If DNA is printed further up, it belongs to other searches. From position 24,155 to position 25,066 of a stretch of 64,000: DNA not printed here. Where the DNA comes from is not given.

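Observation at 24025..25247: Tripartite MqsR-like toxin / extended MqsA-like antitoxin / 86-aa DUF3467-like protein: candidate non-canonical toxin-antitoxin-chaperone module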

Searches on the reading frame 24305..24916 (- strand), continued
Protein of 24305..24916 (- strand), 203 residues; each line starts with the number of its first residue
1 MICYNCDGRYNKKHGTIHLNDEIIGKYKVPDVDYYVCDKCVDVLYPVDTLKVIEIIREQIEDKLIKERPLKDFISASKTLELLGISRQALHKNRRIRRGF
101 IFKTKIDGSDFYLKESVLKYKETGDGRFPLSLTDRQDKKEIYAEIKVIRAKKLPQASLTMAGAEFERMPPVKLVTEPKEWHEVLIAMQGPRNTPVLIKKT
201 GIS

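Call 81: find_encoding_contigs(protein=P0069, flank=8000, max_places=1)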
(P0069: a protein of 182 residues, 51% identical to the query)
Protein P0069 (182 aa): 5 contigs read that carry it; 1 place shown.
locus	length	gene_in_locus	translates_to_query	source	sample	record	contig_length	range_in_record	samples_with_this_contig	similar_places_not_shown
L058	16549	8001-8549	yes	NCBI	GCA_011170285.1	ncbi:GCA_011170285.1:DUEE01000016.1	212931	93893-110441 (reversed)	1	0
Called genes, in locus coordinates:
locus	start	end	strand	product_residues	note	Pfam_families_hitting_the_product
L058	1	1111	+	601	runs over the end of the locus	PF04760:IF2_N, PF00009:GTP_EFTU, PF00025:Arf (faint), PF01926:MMR_HSR1, PF22042:EF-G_D2, PF11987:IF-2, PF03144:GTP_EFTU_D2 (weak)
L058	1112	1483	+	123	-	PF02033:RBFA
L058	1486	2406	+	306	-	PF01509:TruB_N, PF16198:TruB_C_2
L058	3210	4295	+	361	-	PF01658:Inos-1-P_synth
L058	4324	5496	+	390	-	PF13439:Glyco_transf_4, PF13579:Glyco_trans_4_4, PF20706:GT4-conflict, PF00534:Glycos_transf_1, PF13692:Glyco_trans_1_4, PF13524:Glyco_trans_1_2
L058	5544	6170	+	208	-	PF01066:CDP-OH_P_transf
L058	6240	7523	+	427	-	PF00709:Adenylsucc_synt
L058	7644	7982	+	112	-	PF15723:MqsR_toxin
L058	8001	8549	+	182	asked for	-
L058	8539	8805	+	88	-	-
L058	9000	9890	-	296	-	PF00701:DHDPS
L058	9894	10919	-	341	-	PF01118:Semialdhyde_dh, PF02774:Semialdhyde_dhC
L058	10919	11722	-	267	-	PF01113:DapB_N, PF03447:NAD_binding_3 (weak), PF05173:DapB_C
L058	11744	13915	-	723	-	PF01138:RNase_PH, PF03725:RNase_PH_C, PF03726:PNPase, PF01138:RNase_PH, PF00013:KH_1, PF00575:S1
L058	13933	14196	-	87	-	PF00312:Ribosomal_S15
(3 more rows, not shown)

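Call 82: find_encoding_contigs(protein=P0104, flank=8000, max_places=1)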
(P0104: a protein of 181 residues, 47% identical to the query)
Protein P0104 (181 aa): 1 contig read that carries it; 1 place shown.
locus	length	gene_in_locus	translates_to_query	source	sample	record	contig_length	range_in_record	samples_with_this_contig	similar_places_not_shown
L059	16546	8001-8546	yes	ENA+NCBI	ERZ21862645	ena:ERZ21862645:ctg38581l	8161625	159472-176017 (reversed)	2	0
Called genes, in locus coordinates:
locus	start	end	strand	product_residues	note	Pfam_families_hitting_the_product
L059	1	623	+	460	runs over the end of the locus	PF22483:Mu-transpos_C_2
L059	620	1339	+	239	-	PF01695:IstB_IS21, PF00308:Bac_DnaA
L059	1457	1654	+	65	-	-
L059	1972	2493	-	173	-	-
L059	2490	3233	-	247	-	PF14104:DUF4277 (faint)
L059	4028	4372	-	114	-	-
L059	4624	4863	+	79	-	-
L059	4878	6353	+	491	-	PF13091:PLDc_2, PF04851:ResIII, PF00176:SNF2-rel_dom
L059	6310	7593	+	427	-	PF00271:Helicase_C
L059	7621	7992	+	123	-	PF15723:MqsR_toxin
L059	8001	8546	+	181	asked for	-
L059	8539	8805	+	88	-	-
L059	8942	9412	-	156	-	-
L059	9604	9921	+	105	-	PF13560:HTH_31, PF12844:HTH_19, PF13413:HTH_25 (weak), PF13443:HTH_26, PF01381:HTH_3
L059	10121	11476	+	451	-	-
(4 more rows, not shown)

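Call 83: find_encoding_contigs(protein=P0117, flank=8000, max_places=1)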
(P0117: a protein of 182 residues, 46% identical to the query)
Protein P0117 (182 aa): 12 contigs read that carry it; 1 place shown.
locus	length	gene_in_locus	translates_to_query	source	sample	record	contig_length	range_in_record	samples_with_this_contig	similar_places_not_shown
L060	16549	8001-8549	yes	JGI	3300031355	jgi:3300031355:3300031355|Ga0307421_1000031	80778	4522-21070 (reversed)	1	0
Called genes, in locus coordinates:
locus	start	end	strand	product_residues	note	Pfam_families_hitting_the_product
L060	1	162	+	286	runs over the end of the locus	PF00175:NAD_binding_1, PF10418:DHODB_Fe-S_bind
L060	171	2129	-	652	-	PF14697:Fer4_21 (faint), PF00890:FAD_binding_2 (weak), PF07992:Pyr_redox_2 (weak), PF12831:FAD_oxidored, PF13450:NAD_binding_8 (weak), PF00037:Fer4 (weak), PF12838:Fer4_7 (weak), PF13237:Fer4_10 (weak), +4 more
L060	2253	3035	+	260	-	PF01975:SurE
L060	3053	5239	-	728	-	PF00580:UvrD-helicase, PF01443:Viral_helicase1 (faint), PF13245:AAA_19, PF13361:UvrD_C, PF13538:UvrD_C_2, PF21196:PcrA_UvrD_tudor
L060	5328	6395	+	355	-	PF01758:SBF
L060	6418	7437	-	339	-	PF01656:CbiA (weak), PF13500:AAA_26, PF07085:DRTGG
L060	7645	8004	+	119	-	PF15723:MqsR_toxin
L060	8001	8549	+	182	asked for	-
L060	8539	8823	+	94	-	-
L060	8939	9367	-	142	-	PF01842:ACT (faint), PF22468:ACT_9 (faint)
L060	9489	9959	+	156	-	PF03061:4HBT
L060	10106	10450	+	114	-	PF02627:CMD (weak)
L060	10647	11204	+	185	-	PF00156:Pribosyltran, PF14681:UPRTase (weak)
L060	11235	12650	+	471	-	PF02729:OTCace_N, PF00185:OTCace, PF02748:PyrI_C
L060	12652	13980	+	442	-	PF01979:Amidohydro_1, PF07969:Amidohydro_3 (weak), PF12890:DHOase, PF07969:Amidohydro_3 (weak)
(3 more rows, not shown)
